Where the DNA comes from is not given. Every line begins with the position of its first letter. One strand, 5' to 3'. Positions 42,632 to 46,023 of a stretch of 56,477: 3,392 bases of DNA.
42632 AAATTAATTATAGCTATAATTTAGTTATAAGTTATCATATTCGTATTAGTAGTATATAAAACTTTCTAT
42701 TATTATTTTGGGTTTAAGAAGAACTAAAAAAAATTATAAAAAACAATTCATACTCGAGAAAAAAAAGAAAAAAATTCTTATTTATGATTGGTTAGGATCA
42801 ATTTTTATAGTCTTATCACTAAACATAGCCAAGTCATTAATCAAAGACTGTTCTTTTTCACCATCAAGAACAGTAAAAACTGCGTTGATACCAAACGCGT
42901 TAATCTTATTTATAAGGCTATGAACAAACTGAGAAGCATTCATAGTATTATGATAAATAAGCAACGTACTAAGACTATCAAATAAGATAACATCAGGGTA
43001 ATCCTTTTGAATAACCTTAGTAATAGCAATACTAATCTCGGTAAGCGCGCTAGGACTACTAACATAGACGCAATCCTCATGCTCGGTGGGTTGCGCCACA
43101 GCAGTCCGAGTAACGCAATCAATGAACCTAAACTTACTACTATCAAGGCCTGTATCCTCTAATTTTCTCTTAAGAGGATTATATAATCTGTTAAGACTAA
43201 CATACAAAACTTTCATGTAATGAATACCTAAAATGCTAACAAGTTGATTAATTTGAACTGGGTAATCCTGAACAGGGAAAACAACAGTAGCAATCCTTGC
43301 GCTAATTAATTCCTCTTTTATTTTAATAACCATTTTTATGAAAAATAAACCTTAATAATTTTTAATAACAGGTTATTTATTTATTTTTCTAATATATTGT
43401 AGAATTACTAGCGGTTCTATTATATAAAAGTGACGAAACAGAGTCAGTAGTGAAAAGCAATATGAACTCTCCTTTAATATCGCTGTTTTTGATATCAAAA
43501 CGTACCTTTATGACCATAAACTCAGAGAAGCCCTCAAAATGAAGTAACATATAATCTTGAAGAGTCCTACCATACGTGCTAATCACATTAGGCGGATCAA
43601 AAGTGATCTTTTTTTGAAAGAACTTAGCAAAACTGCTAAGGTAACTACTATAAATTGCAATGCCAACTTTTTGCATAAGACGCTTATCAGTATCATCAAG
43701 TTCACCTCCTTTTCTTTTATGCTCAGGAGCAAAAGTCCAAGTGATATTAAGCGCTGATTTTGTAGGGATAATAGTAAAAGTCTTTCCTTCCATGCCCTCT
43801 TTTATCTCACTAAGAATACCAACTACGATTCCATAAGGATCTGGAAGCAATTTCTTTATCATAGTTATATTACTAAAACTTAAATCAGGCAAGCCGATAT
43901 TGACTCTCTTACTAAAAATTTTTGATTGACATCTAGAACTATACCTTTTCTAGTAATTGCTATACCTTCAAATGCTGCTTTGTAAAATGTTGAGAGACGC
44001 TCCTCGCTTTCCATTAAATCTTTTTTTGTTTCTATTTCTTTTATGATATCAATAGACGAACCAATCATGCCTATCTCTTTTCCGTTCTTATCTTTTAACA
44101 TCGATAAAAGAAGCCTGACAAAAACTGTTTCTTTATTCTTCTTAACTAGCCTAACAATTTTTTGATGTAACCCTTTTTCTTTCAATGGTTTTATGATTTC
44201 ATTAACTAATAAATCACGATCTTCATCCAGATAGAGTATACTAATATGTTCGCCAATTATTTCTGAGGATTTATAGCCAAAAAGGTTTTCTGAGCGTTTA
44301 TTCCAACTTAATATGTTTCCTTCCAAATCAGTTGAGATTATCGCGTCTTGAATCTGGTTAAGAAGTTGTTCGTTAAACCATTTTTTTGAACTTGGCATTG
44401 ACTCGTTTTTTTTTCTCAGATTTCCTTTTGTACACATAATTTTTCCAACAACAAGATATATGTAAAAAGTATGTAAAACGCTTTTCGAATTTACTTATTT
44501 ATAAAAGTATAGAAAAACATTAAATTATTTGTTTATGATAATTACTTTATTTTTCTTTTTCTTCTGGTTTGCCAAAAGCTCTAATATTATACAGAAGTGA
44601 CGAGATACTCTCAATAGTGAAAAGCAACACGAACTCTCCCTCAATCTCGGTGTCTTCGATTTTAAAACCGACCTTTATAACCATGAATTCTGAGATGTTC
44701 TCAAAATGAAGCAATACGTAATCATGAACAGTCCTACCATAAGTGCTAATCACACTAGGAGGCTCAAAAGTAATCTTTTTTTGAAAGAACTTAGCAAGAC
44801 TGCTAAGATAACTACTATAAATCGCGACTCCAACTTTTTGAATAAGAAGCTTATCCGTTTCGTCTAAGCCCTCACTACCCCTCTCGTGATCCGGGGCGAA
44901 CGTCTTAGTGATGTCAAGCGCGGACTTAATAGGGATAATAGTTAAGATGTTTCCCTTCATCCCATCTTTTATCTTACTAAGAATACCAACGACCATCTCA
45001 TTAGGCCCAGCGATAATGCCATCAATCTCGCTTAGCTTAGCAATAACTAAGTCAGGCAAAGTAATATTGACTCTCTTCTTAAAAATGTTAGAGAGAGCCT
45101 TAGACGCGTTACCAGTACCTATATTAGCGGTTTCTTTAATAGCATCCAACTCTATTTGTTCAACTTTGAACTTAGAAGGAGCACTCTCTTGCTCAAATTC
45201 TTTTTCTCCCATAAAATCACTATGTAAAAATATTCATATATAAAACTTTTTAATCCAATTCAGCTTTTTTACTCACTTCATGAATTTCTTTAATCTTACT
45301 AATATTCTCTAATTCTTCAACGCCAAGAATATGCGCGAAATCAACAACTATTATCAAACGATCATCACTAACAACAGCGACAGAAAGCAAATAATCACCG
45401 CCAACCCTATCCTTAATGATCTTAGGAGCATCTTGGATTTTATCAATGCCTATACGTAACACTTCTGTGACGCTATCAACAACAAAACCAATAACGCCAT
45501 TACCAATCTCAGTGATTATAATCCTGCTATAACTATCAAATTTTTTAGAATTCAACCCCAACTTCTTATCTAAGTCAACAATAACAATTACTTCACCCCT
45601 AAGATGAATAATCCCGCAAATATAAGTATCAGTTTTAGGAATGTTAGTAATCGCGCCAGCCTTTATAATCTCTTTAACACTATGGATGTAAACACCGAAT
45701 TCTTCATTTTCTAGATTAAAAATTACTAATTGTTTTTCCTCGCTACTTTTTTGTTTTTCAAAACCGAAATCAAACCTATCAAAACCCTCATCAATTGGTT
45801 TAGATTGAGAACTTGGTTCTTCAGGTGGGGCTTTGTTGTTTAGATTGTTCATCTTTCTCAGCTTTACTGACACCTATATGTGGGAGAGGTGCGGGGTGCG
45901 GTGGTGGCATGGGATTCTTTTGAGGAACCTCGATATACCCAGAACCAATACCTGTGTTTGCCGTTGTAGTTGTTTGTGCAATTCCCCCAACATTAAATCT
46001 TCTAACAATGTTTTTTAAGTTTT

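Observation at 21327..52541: Chemosensory genes, KaiC-like ATPases and giant adhesin-like genes form one uninterrupted locus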

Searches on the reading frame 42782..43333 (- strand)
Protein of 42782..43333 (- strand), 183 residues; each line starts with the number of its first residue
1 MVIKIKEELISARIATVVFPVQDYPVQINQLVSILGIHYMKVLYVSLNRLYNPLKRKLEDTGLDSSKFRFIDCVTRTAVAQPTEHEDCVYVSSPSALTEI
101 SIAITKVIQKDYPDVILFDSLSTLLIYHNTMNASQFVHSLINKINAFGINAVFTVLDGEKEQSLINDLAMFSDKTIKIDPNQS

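Call 4: search_protein_families(library=pfam, proteins=[window:42782-43333:-], max_evalue=0.01)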
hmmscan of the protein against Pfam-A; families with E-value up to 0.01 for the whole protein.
window:42782-43333:- (183 aa): 5 families
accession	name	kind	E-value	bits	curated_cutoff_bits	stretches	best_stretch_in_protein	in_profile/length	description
PF24336.1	DUF7504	-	3.4e-12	47.6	27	1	53-177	43-178/179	Family of unknown function (DUF7504)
PF06745.19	ATPase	-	6.3e-07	29.4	26.6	1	41-174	50-183/231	KaiC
PF23365.1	DUF7090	-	2.8e-05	24.4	27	1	43-179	46-183/192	Family of unknown function (DUF7090)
PF10483.15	Elong_Iki1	-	0.001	19.1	22.5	1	73-143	54-120/292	Elongator subunit Iki1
PF05763.18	DUF835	-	0.0017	18.6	33.1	1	92-143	56-107/136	Protein of unknown function (DUF835)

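Call 9: search_protein_families(library=ncbifam, proteins=[window:42782-43333:-], max_evalue=0.01)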
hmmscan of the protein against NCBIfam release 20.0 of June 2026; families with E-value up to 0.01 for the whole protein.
window:42782-43333:- (183 aa): 1 family
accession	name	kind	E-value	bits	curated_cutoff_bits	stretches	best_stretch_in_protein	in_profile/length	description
NF006799.0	PRK09302.1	equivalog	0.00011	20.9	408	1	102-161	353-412/515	circadian clock protein KaiC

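Call 43: find_homologous_proteins(query=window:42782-43333:-, max_evalue=0.001)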
Query window:42782-43333:- (183 aa): 47 proteins with E <= 0.001 among 211 candidates.
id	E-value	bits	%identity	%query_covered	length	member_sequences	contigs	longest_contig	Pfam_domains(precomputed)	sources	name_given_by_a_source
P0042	4.1e-112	389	100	100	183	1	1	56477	PF06745.20,PF24336.2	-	-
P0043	4.0e-72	259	67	97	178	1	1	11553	PF06745.20,PF24336.2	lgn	-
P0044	4.5e-72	259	66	98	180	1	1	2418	PF24336.2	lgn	-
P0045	1.0e-71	258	65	97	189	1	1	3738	PF24336.2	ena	-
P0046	1.2e-69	251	63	96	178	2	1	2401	PF24336.2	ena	-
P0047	2.6e-69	250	63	97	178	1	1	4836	PF23365.2,PF24336.2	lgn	-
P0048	3.1e-68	247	63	94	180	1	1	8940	PF06745.20,PF10483.16,PF24336.2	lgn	-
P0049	3.2e-68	247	62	95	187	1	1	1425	PF24336.2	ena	-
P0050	4.7e-68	246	63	99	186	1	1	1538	PF06745.20,PF23365.2,PF24336.2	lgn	-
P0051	5.7e-68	246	61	97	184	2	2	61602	PF06745.20,PF24336.2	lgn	-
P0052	9.0e-68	245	66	97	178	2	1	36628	PF06745.20,PF24336.2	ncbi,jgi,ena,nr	ncbi:hypothetical protein C0585_05910 [Candidatus Woesearchaeota archaeon]|nr:MAG: hypothetical prot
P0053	1.3e-67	245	62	99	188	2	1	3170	PF06745.20,PF24336.2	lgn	-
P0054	1.9e-66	241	65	91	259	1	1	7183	PF06745.20,PF24336.2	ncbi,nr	ncbi:hypothetical protein GOV08_05205 [Candidatus Woesearchaeota archaeon]|nr:hypothetical protein [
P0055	1.5e-65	238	62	96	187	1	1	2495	PF06745.20,PF24336.2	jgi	jgi:archaellum biogenesis ATPase FlaH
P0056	2.6e-50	188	52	97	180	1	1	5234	PF24336.2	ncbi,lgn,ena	-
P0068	1.3e-28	118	41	96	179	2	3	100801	PF24336.2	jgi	-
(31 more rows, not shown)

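Call 45: find_related_loci(query=A2, collection=metagenome_contigs, flank=10000)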
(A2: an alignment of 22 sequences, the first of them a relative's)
Query A2 (183 aa) in metagenome_contigs; peptide patterns used: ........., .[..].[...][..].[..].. (x = any residue, [..] = any of these).
347 stretches matched a pattern; 255 encode a relative of the query (tblastn E <= 1e-3); the best 80 are kept; 80 distinct loci.
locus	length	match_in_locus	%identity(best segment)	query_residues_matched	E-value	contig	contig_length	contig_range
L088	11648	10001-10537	46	1-179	7e-50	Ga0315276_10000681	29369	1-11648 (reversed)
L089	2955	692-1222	46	1-177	3e-48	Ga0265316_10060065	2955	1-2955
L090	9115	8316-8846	46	1-177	3e-48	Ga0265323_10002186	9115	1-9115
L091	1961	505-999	49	13-177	3e-47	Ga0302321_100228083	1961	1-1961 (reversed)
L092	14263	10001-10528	45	1-177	4e-45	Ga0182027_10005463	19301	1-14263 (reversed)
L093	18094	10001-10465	43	20-174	2e-40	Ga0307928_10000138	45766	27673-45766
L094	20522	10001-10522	41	6-179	5e-40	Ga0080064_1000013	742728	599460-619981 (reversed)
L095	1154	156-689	41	1-178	1e-41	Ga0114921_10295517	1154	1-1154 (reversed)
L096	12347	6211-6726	42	7-179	1e-39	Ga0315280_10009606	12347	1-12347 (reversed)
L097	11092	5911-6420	39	4-173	2e-39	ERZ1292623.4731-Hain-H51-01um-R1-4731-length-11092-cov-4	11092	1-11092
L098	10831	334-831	42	13-179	3e-38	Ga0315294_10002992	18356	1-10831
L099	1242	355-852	39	12-178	3e-38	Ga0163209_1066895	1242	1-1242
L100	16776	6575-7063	39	11-173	2e-36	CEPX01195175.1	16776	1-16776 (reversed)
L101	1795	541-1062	38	3-176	5e-36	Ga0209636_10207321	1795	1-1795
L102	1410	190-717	39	1-176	8e-37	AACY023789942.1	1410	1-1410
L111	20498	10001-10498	39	10-178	1e-32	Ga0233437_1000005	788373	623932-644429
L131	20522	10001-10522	36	6-179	9e-28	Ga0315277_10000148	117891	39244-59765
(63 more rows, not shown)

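Call 86: search_solved_structures(query=A2, max_evalue=1)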
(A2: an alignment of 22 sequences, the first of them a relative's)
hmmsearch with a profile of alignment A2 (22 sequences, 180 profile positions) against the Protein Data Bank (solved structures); distinct sequences matched with E-value up to 1: 32.
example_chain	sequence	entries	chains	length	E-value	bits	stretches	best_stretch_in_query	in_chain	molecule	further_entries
8zn5_B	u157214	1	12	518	0.00013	25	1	99-155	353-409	KaiC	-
8zn6_F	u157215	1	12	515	0.027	17.4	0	104-158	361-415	KaiC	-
8jon_A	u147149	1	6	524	0.036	17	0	96-155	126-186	Circadian clock oscillator protein KaiC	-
7dyk_A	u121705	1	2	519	0.083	15.8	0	104-159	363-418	Circadian clock protein kinase KaiC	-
3k0e_A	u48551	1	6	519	0.097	15.6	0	104-158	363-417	Circadian clock protein kinase KaiC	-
8zn7_D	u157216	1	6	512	0.098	15.5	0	99-155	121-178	KaiC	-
7x1y_A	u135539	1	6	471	0.1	15.5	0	104-156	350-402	Circadian clock oscillator protein KaiC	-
8wve_A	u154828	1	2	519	0.11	15.4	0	104-158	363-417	Circadian clock oscillator protein KaiC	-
1u9i_A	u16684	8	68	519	0.12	15.3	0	104-158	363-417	KaiC | Circadian clock protein kinase kaiC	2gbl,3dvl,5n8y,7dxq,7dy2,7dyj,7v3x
4dug_A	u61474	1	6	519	0.12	15.3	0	104-158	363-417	Circadian clock protein kinase kaiC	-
4yds_A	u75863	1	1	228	0.12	15.3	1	104-173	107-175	Flagella-related protein H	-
7wdc_A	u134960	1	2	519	0.12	15.3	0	104-157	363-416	Circadian clock protein kinase KaiC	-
3jzm_A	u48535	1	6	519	0.12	15.3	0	104-157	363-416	Circadian clock protein kinase kaiC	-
1tf7_A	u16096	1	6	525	0.12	15.3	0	104-158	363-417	KaiC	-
7x1z_A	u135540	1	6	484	0.12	15.2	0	104-155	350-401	Circadian clock oscillator protein KaiC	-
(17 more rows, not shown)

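Call 100: find_encoding_contigs(protein=P0068, flank=10000, max_places=2)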
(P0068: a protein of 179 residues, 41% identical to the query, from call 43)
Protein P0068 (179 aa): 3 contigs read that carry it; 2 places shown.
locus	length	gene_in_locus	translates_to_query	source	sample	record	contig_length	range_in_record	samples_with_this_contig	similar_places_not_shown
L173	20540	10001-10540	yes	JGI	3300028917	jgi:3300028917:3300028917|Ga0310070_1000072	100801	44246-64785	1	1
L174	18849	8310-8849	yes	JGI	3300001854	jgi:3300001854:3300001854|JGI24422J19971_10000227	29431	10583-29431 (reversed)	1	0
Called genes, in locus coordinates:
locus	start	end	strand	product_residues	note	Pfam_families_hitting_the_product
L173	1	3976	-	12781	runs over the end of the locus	-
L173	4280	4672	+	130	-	PF01978:TrmB (faint), PF13412:HTH_24 (weak)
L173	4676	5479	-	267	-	-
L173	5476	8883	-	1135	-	PF13385:Laminin_G_3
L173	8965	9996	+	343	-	PF13481:AAA_25 (weak), PF06745:ATPase, PF23442:DUF7125 (faint)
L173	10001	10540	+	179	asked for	PF24336:DUF7504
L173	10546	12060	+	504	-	PF00989:PAS, PF13188:PAS_8, PF08448:PAS_4, PF13426:PAS_9, PF00989:PAS, PF08448:PAS_4, PF13426:PAS_9, PF00512:HisKA, +2 more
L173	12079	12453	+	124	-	PF00072:Response_reg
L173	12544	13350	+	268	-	PF01978:TrmB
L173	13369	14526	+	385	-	PF00155:Aminotran_1_2, PF01053:Cys_Met_Meta_PP, PF01041:DegT_DnrJ_EryC1 (weak)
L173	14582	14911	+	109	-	-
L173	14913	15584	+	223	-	PF03796:DnaB_C (faint), PF06745:ATPase, PF13481:AAA_25 (weak), PF23442:DUF7125, PF09848:SLFN-g3_helicase (weak)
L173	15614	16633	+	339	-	-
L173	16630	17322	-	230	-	PF00891:Methyltransf_2, PF01209:Ubie_methyltran, PF13489:Methyltransf_23, PF02353:CMAS, PF05175:MTS, PF06325:PrmA, PF08241:Methyltransf_11, PF08242:Methyltransf_12, +8 more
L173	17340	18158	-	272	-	PF01040:UbiA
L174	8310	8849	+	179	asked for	PF24336:DUF7504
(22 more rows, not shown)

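Call 107: search_protein_families(library=pfam, proteins=[L131:12055-14373:+, L131:14556-15464:-, L131:15520-16590:-, L131:16602-17615:-, L131:17745-18722:+, L131:5509-5844:+, L111:11140-11817:+, L111:12228-13286:-, L111:13824-15230:-, L111:6691-7173:+], max_evalue=0.001)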
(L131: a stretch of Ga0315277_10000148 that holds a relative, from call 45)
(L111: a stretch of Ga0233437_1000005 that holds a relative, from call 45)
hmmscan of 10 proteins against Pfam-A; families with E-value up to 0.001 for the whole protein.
L131:12055-14373:+ (773 aa): 2 families
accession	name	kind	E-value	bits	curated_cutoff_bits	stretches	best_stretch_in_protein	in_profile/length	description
PF14528.11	LAGLIDADG_3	-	2.9e-14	53.5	22.5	2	419-471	6-62/82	LAGLIDADG-like domain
PF02811.25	PHP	-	0.00086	20.1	26.4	0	5-114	1-98/164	PHP domain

L131:14556-15464:- (303 aa): 1 family
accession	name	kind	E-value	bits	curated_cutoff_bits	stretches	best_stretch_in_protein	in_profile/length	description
PF10633.15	NPCBM_assoc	-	0.00089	19.8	24.4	0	240-296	4-58/78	NPCBM-associated, NEW3 domain of alpha-galactosidase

L131:15520-16590:- (357 aa): 0 families

L131:16602-17615:- (338 aa): 0 families

L131:17745-18722:+ (326 aa): 0 families

L131:5509-5844:+ (112 aa): 0 families

L111:11140-11817:+ (226 aa): 3 families
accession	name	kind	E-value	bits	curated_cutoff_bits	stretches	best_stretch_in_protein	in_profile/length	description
PF13188.13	PAS_8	-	5.5e-06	26.5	21.8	1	105-156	3-55/65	PAS domain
PF08448.16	PAS_4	-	5.9e-05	23.7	23.1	1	111-209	3-108/110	PAS fold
PF13426.13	PAS_9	-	9.1e-05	23.1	27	1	116-207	4-102/103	PAS domain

L111:12228-13286:- (353 aa): 3 families
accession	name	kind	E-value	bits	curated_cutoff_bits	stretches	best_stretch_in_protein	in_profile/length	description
PF00924.24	MS_channel_2nd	-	6.5e-21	74.7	20.2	1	180-246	1-66/68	Mechanosensitive ion channel, beta-domain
PF21088.3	MS_channel_1st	-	6.6e-09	36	23.1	1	138-179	1-42/42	Mechanosensitive ion channel, transmembrane helices 2/3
PF21082.3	MS_channel_3rd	-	1.6e-08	35.3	21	1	257-342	3-88/88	Mechanosensitive ion channel MscS, C-terminal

L111:13824-15230:- (469 aa): 2 families
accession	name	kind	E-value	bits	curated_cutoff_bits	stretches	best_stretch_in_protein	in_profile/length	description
PF01966.28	HD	-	1.3e-12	48.5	22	1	63-161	1-114/116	HD domain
PF13487.12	HD_5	-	8.7e-06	26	27.2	1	64-135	15-88/170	HD domain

L111:6691-7173:+ (161 aa): 0 families

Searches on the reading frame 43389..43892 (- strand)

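Call 4: search_protein_families(library=pfam, proteins=[window:43389-43892:-], max_evalue=0.01)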
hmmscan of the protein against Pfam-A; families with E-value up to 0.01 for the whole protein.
window:43389-43892:- (167 aa): 0 families

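Call 9: search_protein_families(library=ncbifam, proteins=[window:43389-43892:-], max_evalue=0.01)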
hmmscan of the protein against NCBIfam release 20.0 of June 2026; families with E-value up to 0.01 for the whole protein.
window:43389-43892:- (167 aa): 1 family
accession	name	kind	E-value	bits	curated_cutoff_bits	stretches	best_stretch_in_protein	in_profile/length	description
NF041093.1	CheC_Thtogales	equivalog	2.5e-11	43.9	250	1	2-156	39-196/201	CheY-P phosphatase CheC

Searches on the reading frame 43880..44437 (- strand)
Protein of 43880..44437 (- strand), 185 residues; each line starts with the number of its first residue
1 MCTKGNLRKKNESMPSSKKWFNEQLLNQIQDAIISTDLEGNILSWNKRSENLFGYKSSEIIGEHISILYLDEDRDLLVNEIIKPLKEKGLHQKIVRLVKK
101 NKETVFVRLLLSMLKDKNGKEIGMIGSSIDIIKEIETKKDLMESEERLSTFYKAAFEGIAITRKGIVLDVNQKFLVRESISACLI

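Call 4: search_protein_families(library=pfam, proteins=[window:43880-44437:-], max_evalue=0.01)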
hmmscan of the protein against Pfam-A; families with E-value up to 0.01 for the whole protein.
window:43880-44437:- (185 aa): 6 families
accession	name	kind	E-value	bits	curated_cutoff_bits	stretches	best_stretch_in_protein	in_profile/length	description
PF13426.13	PAS_9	-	3.4e-15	56.6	27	1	31-131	2-101/103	PAS domain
PF00989.32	PAS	-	6.7e-14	52.3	22.6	1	23-130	4-112/113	PAS fold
PF08447.18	PAS_3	-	1.3e-10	41.9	25.6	1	43-126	2-87/89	PAS fold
PF08448.16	PAS_4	-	1.1e-09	38.9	23.1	1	26-131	1-105/110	PAS fold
PF13188.13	PAS_8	-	6.2e-09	35.9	21.8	1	23-71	4-53/65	PAS domain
PF24820.1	Diguanyl_cycl_sensor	-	0.0019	18.6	28.1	1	25-66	1-42/109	Diguanylate cyclase-like sensor domain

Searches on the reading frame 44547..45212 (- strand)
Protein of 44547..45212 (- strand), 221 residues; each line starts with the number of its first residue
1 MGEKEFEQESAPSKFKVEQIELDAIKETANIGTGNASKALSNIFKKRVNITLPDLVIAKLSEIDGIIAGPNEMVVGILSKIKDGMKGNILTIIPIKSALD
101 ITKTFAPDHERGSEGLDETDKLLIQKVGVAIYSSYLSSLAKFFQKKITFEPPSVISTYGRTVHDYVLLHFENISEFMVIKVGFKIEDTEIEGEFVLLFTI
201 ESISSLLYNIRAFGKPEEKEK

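Call 4: search_protein_families(library=pfam, proteins=[window:44547-45212:-], max_evalue=0.01)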
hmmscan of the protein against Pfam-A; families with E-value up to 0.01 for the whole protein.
window:44547-45212:- (221 aa): 2 families
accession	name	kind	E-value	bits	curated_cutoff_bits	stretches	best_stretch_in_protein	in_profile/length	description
PF04509.17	CheC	-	1e-14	54.6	22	2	20-57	1-38/38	CheC-like family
PF13690.11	CheX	-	7.6e-05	23.1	27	0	22-62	43-79/94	Chemotaxis phosphatase CheX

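Call 9: search_protein_families(library=ncbifam, proteins=[window:44547-45212:-], max_evalue=0.01)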
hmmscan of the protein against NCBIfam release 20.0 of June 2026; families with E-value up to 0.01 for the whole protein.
window:44547-45212:- (221 aa): 3 families
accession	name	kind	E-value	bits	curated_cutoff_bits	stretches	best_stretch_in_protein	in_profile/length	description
NF041093.1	CheC_Thtogales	equivalog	1.4e-28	100.2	250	1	16-208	2-197/201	CheY-P phosphatase CheC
NF005995.1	PRK08119.1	equivalog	3.7e-14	53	218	1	4-186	21-197/376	flagellar motor switch phosphatase FliY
NF005275.1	PRK06782.1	equivalog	1.7e-10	40.3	681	1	17-203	7-186/516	flagellar motor switch protein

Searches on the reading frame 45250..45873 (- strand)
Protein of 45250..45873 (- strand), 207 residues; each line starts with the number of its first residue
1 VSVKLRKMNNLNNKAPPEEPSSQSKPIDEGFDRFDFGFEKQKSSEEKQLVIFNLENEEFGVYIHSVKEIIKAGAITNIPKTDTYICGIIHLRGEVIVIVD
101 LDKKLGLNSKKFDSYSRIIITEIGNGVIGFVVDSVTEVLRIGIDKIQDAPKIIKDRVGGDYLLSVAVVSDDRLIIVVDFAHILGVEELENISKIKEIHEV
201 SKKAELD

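Call 4: search_protein_families(library=pfam, proteins=[window:45250-45873:-], max_evalue=0.01)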
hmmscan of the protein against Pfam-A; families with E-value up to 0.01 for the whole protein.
window:45250-45873:- (207 aa): 1 family
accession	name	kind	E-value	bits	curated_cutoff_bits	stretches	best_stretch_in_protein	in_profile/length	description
PF01584.24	CheW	-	1e-31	109.8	23.5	1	48-184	1-135/138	CheW-like domain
